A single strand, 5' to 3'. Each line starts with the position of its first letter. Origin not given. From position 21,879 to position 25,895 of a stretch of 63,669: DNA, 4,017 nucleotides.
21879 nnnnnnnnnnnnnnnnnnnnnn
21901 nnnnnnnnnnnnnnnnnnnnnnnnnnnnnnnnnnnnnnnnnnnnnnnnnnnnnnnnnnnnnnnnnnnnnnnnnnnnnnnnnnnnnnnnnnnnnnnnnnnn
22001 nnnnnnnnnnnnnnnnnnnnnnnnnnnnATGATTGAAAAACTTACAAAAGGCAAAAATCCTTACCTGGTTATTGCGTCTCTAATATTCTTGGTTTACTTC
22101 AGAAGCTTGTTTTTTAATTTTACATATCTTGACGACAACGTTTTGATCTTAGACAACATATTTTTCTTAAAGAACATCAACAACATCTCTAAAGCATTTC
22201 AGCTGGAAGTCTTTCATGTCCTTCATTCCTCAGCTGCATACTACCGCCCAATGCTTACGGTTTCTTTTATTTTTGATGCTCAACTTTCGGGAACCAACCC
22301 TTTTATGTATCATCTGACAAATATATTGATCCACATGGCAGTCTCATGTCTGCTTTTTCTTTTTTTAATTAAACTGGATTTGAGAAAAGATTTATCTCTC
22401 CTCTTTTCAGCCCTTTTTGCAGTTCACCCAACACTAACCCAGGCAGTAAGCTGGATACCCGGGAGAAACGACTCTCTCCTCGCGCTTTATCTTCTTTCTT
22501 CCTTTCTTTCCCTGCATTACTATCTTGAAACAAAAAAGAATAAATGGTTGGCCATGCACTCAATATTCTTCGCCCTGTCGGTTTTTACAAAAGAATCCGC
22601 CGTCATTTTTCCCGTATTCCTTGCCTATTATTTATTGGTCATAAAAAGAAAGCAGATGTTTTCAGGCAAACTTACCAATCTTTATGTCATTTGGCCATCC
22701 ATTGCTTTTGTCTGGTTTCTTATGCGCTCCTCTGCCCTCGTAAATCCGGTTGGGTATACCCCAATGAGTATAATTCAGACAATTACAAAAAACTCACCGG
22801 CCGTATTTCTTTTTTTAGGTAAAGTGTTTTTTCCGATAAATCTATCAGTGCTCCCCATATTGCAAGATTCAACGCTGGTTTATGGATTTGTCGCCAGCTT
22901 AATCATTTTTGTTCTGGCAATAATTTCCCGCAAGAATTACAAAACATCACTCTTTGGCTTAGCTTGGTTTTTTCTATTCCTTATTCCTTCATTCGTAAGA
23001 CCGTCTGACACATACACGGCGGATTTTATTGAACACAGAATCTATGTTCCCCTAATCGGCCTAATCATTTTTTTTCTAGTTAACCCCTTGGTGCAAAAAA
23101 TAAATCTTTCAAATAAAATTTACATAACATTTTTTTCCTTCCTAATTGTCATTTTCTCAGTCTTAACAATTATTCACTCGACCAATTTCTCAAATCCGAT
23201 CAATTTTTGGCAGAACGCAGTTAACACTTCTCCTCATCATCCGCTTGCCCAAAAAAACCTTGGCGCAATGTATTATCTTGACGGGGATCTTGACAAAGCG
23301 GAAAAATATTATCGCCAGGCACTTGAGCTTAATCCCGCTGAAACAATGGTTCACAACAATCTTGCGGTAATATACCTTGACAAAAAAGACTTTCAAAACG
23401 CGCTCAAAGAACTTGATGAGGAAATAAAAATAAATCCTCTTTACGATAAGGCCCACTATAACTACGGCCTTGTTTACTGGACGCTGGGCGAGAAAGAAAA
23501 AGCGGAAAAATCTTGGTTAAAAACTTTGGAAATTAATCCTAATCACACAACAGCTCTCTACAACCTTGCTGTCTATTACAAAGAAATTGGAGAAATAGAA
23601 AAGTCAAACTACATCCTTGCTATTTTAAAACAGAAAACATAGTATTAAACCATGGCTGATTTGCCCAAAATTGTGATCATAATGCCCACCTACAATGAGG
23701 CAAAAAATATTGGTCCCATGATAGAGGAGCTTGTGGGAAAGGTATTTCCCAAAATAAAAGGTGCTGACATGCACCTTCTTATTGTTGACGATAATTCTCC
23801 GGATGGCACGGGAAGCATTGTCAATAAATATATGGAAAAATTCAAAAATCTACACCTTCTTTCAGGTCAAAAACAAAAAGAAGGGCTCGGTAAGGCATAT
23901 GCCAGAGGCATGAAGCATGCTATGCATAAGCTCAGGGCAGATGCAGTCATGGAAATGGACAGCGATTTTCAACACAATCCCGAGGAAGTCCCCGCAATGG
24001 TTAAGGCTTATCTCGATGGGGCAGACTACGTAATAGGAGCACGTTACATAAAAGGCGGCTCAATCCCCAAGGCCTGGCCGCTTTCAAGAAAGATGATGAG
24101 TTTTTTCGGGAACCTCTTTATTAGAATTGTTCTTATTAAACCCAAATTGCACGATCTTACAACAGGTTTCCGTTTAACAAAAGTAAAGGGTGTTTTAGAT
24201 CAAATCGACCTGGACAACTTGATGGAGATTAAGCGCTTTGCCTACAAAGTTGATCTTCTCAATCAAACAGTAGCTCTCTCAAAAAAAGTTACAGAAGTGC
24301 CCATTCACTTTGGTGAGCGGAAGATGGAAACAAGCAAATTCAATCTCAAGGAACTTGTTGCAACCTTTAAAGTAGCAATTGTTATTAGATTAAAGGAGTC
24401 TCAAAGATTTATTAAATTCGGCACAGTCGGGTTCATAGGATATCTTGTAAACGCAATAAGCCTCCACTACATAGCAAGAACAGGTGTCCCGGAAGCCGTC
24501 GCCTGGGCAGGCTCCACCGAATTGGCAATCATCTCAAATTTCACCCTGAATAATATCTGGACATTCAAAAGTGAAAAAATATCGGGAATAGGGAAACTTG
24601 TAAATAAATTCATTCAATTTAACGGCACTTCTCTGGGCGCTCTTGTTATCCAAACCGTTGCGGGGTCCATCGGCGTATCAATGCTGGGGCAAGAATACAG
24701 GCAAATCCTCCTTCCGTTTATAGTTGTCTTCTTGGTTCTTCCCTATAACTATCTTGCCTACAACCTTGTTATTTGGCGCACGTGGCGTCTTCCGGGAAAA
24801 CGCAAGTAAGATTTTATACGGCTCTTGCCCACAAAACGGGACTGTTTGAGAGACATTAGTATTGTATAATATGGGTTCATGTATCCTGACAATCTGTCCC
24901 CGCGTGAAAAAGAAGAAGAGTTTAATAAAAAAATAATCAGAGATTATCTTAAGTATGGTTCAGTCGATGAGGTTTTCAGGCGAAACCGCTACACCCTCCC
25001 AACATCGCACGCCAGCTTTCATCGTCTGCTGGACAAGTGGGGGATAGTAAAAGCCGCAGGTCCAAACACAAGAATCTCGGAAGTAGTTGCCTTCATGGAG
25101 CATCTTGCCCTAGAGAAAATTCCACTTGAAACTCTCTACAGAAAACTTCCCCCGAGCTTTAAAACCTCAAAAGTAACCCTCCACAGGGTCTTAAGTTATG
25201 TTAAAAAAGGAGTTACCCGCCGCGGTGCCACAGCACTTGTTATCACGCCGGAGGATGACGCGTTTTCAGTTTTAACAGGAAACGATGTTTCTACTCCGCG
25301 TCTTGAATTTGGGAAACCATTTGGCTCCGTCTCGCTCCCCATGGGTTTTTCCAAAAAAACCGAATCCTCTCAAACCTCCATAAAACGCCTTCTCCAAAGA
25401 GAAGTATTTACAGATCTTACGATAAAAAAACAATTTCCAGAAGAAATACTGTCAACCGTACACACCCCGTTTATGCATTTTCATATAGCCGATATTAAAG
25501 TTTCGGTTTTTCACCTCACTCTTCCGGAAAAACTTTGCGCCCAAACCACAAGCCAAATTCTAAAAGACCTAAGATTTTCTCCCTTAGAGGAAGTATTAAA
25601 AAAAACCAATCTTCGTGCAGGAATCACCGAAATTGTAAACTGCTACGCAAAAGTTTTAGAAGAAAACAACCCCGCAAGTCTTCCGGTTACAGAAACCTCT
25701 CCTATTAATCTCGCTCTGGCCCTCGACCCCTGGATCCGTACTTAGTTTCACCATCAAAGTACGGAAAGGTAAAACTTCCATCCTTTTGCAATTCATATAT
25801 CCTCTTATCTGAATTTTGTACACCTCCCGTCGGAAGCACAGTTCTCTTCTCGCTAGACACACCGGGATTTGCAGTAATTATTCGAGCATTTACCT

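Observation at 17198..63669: About 46-kb multi-GT-C surface glycosylation island: about 20 lipid-donor transferases served by four donor synthases and one GtrA domain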

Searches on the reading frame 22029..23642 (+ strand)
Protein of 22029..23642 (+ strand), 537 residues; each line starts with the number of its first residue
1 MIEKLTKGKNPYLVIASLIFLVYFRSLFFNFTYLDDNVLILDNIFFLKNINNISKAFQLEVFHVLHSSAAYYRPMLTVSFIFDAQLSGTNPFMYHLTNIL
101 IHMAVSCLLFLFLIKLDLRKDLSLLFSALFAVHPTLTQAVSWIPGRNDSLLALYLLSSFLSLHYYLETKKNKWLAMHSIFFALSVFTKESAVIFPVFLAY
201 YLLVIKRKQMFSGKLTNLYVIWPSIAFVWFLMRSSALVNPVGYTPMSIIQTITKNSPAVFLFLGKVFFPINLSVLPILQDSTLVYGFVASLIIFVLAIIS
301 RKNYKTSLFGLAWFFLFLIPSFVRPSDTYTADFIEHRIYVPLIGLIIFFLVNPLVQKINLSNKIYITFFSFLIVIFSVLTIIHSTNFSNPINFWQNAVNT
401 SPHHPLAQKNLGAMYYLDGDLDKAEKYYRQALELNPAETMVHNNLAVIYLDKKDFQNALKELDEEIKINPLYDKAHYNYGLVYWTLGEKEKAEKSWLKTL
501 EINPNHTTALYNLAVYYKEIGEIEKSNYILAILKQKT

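Call 3: search_protein_families(library=pfam, proteins=[window:22029-23642:+], max_evalue=0.01)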
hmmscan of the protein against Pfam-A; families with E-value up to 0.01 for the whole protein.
window:22029-23642:+ (537 aa): 20 families
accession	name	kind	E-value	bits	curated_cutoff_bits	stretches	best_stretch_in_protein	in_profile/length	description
PF07719.23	TPR_2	-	4.1e-21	73.7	27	3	406-436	2-32/34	Tetratricopeptide repeat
PF00515.34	TPR_1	-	1.2e-20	72.8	27.8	2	407-436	3-32/34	Tetratricopeptide repeat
PF13432.12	TPR_16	-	9.7e-17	61.5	32.7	3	419-470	11-62/65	Tetratricopeptide repeat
PF13181.12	TPR_8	-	4.9e-16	57.9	25.7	2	410-437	6-33/34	Tetratricopeptide repeat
PF13431.12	TPR_17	-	6.5e-16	57.7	24.4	2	496-525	2-31/34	Tetratricopeptide repeat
PF13414.12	TPR_11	-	2.6e-13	49.9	26.8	2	412-451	1-40/42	TPR repeat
PF13424.12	TPR_12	-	1e-12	48.5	30.1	2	407-434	47-74/77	Tetratricopeptide repeat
PF13428.12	TPR_14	-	2.1e-10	40.7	23.5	1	407-447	3-43/44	Tetratricopeptide repeat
PF14559.12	TPR_19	-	3.4e-09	37.3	25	1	418-463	4-49/68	Tetratricopeptide repeat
PF13374.12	TPR_10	-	2.3e-07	31.1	27.5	1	410-434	7-31/42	Tetratricopeptide repeat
PF13176.12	TPR_7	-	3.4e-07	30.3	27.9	1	410-436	4-30/36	Tetratricopeptide repeat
PF13174.12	TPR_6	-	8.1e-06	26.6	26.3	0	411-436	6-31/33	Tetratricopeptide repeat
PF13231.12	PMT_2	-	1.8e-05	25.5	26.1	1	85-220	15-147/160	Dolichyl-phosphate-mannose-protein mannosyltransferase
PF10373.15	EST1_DNA_bind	-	0.0001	22.4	22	1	424-458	1-35/282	Est1 DNA/RNA binding domain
PF24575.1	TPR_Slam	-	0.00018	22.3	35.2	1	411-459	53-101/104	Surface lipoprotein assembly modifier, N-terminal TPR repeats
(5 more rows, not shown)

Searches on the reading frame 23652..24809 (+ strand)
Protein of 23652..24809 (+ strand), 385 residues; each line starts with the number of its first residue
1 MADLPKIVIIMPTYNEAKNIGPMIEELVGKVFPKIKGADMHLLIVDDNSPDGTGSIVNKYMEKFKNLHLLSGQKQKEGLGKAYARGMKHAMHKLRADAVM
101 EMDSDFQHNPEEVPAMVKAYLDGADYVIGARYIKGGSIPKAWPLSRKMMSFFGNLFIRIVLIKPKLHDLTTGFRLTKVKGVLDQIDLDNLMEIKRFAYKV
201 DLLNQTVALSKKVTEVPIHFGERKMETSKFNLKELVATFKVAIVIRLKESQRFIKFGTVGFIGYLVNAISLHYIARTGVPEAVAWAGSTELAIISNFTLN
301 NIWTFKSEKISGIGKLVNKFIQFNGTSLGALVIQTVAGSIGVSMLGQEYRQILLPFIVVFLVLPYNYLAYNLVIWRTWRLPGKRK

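Call 3: search_protein_families(library=pfam, proteins=[window:23652-24809:+], max_evalue=0.01)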
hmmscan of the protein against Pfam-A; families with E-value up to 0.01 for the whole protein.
window:23652-24809:+ (385 aa): 2 families
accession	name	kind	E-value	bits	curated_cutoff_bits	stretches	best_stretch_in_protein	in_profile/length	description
PF00535.33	Glycos_transf_2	-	4.5e-28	98.7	23.3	1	9-179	2-162/168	Glycosyl transferase family 2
PF04138.20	GtrA_DPMS_TM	-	1.7e-15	57.6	26.1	1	255-375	1-117/117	GtrA/DPMS, transmembrane domain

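Call 15: find_encoding_contigs(protein=window:23652-24809:+, flank=10000, max_places=6)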
Protein window:23652-24809:+ (385 aa): 1 contig read that carries it; 1 place shown.
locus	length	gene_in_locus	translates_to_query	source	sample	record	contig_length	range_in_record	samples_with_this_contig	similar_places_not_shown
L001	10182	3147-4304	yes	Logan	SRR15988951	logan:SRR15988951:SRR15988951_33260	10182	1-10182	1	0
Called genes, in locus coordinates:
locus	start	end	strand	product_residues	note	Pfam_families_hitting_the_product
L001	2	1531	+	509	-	?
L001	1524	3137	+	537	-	PF13414:TPR_11 (faint), PF13424:TPR_12 (faint), PF13431:TPR_17 (faint), PF14559:TPR_19 (faint), PF00515:TPR_1, PF07719:TPR_2 (weak), PF13432:TPR_16 (weak), PF07719:TPR_2 (weak), +5 more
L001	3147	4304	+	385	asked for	PF00535:Glycos_transf_2, PF04138:GtrA_DPMS_TM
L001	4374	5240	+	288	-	-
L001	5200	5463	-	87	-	-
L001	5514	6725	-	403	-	-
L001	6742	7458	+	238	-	PF00535:Glycos_transf_2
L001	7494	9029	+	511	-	PF13231:PMT_2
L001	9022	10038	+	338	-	-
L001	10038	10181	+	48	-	?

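Call 24: search_solved_structures(query=window:23652-24809:+, max_evalue=0.001)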
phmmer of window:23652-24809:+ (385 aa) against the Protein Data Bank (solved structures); distinct sequences matched with E-value up to 0.001: 9.
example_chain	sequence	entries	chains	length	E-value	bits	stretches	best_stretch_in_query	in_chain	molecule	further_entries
5mlz_A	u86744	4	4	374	1.7e-40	142.4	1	6-368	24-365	Dolichol monophosphate mannose synthase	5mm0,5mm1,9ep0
9bhc_C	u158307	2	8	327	1.8e-10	43.6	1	2-243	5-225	Undecaprenyl-phosphate 4-deoxy-4-formamido-L-arabinose transferase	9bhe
8vxh_A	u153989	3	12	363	2.7e-10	43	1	2-244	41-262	Undecaprenyl-phosphate 4-deoxy-4-formamido-L-arabinose transferase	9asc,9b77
9hwj_A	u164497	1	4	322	8.9e-10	41.3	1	5-129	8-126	Undecaprenyl-phosphate 4-deoxy-4-formamido-L-arabinose transferase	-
6yv7_B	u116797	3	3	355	2.1e-06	30.3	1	5-100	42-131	Glycosyl transferase, family 2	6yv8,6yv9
6yv7_A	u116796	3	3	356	2.1e-06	30.2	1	5-100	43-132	Glycosyl transferase, family 2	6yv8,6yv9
5tze_C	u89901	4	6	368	6.9e-06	28.5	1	6-123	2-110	Glycosyl transferase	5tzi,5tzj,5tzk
3bcv_A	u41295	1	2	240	1.2e-05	27.7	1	2-94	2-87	Putative glycosyltransferase protein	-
5tz8_A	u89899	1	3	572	1.5e-05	27.5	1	6-123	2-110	Glycosyl transferase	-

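Call 55: search_protein_families(library=ncbifam, proteins=[window:23652-24809:+], max_evalue=0.00001)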
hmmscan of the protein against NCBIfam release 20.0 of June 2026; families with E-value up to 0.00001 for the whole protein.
window:23652-24809:+ (385 aa): 14 families
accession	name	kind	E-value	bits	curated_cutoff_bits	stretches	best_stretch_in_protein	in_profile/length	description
TIGR04182.1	glyco_TIGR04182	equivalog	3.8e-17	62.6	325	1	7-275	2-246/293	S-layer glycoprotein N-glycosyltransferase AglJ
NF047588.1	GlcsyltransPgfSStrep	equivalog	2.1e-16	60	500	1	6-237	2-212/308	glycosyltransferase PgfS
TIGR03469.1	HpnB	hypoth_equivalog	3.6e-13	49.3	379.25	1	4-119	43-159/386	hopene-associated glycosyltransferase HpnB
NF007986.1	PRK10714.1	equivalog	1.9e-11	43.6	529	1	3-239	4-219/316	undecaprenyl-phosphate 4-deoxy-4-formamido-L-arabinose transferase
TIGR03937.1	PgaC_IcaA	equivalog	1.2e-10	40.9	422.3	1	2-123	42-153/407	poly-beta-1,6-N-acetyl-D-glucosamine synthase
NF058614.1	PPMAGASynPpgS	equivalog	4.7e-10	39.3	370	1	8-218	3-194/226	polyprenyl-phospho-N-acetylgalactosaminyl synthase PpgS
NF041391.1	DPhHxTase_Halo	equivalog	5e-09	35.5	375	1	11-228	1-191/213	dolichyl-phosphate hexose transferase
NF038302.1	EPS_HpsE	equivalog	7.5e-09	35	300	1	7-108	3-99/307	hormogonium polysaccharide biosynthesis glycosyltransferase HpsE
NF045692.1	OglycostaseCruG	equivalog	7.5e-08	31.7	600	1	4-120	40-152/386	2'-O-glycosyltransferase CruG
NF047683.1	TeichurnBiosyTuaG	equivalog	4.6e-07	29.7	400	1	5-113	6-104/252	teichuronic acid biosynthesis protein TuaG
NF007482.0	PRK10073.1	equivalog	6.8e-07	28.6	423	1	3-93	4-87/334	glycosyltransferase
NF041875.1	EPS_EpsD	equivalog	1.1e-06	28.3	370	1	9-127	3-111/325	exopolysaccharide biosynthesis glycosyltransferase EpsD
TIGR03111.1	glyc2_xrt_Gpos1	hypoth_equivalog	3e-06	26.3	363.95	1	2-120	46-156/439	TIGR03111 family XrtG-associated glycosyltransferase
NF050050.1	ProtGlycPglI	equivalog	9.7e-06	25.2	500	0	5-134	2-122/306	GalNAc(5)-diNAcBac-PP-undecaprenol beta-1,3-glucosyltransferase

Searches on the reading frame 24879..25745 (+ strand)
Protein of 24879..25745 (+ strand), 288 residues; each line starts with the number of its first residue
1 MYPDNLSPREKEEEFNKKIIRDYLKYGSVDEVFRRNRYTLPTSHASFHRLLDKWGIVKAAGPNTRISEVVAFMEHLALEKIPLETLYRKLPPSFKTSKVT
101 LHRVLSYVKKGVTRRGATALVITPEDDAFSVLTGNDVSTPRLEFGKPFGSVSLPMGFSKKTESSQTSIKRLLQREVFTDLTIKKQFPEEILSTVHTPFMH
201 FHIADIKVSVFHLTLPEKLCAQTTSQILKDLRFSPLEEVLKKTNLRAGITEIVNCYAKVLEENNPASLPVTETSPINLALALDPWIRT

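Call 3: search_protein_families(library=pfam, proteins=[window:24879-25745:+], max_evalue=0.01)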
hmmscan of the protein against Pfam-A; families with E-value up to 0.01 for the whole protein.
window:24879-25745:+ (288 aa): 0 families

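Call 22: search_protein_families(library=ncbifam, proteins=[window:24879-25745:+], max_evalue=0.01)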
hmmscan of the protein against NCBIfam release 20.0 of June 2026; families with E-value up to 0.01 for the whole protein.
window:24879-25745:+ (288 aa): 0 families
